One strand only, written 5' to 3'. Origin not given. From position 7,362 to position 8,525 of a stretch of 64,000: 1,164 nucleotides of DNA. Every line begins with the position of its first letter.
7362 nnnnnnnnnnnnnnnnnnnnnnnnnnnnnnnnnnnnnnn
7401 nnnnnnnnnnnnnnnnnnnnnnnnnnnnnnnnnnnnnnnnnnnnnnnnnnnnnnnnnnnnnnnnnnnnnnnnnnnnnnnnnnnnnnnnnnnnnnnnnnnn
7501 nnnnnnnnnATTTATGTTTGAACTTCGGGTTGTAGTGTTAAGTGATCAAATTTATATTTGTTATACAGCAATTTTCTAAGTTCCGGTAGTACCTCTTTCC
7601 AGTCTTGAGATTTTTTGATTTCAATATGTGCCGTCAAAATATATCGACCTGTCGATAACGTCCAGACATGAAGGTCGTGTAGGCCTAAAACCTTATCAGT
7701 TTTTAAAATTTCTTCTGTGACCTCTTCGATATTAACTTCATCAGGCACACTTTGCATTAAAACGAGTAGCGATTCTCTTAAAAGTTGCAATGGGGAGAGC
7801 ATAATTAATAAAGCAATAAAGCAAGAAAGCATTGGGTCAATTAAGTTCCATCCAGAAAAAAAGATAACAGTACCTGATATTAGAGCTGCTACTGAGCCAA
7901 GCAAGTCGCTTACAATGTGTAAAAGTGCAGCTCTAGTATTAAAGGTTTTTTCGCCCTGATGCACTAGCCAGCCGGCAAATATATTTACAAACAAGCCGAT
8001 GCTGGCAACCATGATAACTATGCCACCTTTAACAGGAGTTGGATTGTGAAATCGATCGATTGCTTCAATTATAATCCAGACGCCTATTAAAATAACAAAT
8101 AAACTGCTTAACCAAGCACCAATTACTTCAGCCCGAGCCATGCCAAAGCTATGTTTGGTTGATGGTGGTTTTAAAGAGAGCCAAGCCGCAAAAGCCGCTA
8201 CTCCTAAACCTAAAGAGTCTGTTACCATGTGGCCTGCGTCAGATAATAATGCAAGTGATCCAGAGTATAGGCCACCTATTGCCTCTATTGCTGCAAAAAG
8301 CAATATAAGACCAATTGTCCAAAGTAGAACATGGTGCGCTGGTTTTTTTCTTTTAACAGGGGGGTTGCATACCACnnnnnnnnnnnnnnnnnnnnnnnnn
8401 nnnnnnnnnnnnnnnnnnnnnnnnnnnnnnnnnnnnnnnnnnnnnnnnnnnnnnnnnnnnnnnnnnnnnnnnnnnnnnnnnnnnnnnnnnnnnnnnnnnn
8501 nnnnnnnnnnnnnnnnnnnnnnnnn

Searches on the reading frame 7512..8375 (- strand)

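Call 61: search_protein_families(library=pfam, proteins=[window:7512-8375:-], max_evalue=0.00001)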
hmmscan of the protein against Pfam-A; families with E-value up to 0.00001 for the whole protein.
window:7512-8375:- (287 aa): 2 families
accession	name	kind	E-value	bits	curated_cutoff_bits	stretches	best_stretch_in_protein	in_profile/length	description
PF01545.26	Cation_efflux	-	1.9e-42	145.7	26.6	1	21-207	5-198/198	Cation efflux family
PF16916.11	ZT_dimer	-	1.2e-12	48.1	26.7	1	211-284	1-76/78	Dimerisation domain of Zinc Transporter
